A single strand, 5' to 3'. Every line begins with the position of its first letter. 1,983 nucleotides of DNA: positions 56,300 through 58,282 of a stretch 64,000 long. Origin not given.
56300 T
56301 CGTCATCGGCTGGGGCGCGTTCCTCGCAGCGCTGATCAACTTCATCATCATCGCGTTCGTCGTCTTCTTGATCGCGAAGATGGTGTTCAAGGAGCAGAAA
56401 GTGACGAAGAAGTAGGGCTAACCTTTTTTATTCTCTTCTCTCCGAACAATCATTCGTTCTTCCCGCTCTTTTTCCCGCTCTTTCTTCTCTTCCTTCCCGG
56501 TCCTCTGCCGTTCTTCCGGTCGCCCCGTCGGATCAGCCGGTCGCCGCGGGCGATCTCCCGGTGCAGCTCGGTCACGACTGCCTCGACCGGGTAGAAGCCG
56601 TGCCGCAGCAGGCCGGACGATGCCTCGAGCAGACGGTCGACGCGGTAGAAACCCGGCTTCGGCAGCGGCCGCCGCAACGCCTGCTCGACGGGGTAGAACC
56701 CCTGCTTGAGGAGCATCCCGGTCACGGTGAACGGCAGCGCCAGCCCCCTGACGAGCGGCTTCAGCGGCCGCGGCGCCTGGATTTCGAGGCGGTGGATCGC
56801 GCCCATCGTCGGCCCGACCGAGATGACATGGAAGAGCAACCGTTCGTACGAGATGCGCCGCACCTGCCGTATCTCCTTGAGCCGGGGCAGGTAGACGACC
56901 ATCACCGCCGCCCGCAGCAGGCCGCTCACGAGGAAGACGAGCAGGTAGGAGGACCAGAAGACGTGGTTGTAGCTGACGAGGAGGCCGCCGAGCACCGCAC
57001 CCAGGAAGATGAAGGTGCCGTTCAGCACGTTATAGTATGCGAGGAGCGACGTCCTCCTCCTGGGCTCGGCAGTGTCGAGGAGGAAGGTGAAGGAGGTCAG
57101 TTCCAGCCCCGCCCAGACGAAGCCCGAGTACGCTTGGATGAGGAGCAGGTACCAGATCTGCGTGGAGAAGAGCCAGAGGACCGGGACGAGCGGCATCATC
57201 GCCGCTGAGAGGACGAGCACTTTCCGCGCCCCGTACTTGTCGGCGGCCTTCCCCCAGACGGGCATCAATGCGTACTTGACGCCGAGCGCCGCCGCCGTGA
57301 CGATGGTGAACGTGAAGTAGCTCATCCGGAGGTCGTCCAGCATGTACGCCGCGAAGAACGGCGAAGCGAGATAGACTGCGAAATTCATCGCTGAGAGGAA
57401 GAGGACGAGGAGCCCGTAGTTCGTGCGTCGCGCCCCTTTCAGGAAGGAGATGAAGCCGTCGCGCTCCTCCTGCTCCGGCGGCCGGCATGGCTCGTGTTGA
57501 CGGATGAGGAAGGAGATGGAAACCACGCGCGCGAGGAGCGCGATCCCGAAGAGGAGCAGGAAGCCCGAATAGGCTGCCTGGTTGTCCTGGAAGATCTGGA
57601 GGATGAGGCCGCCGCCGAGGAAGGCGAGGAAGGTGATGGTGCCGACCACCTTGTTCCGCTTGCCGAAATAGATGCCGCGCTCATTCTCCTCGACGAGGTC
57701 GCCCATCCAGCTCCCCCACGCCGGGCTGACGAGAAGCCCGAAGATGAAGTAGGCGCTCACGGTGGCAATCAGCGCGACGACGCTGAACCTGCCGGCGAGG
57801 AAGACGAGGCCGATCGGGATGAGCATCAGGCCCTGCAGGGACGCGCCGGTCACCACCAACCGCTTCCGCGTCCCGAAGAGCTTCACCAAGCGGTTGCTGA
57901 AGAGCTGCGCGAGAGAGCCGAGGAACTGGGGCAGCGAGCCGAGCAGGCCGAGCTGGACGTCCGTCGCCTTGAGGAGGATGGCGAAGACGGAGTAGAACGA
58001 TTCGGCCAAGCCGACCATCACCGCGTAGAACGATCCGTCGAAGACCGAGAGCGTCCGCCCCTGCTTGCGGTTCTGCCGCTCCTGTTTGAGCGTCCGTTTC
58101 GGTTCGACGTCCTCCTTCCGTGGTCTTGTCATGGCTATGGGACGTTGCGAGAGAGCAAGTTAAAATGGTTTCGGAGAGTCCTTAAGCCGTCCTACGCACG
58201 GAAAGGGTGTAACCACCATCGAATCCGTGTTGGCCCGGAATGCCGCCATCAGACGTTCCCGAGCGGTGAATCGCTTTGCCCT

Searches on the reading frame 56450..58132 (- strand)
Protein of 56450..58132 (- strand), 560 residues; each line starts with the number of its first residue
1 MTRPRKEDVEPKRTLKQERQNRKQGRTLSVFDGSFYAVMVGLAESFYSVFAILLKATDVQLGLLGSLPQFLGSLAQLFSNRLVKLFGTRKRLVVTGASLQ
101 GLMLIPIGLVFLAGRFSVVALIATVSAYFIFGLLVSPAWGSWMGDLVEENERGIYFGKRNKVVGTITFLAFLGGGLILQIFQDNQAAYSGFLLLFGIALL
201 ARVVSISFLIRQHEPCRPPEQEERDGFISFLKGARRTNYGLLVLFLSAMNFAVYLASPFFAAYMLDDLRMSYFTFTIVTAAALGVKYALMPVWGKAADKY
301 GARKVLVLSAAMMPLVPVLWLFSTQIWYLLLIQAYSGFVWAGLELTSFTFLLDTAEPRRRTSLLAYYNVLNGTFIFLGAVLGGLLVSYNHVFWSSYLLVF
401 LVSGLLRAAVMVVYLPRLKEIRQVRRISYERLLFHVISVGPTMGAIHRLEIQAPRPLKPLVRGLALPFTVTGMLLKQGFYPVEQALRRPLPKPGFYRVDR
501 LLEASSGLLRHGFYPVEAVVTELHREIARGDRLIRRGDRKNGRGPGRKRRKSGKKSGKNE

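Call 24: search_protein_families(library=pfam, proteins=[window:56450-58132:-], max_evalue=0.00001)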
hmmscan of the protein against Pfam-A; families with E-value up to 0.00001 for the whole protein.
window:56450-58132:- (560 aa): 1 family
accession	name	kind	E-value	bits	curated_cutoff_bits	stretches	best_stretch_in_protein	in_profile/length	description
PF07690.21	MFS_1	-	5.9e-30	104.8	33.4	2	242-419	3-176/347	Major Facilitator Superfamily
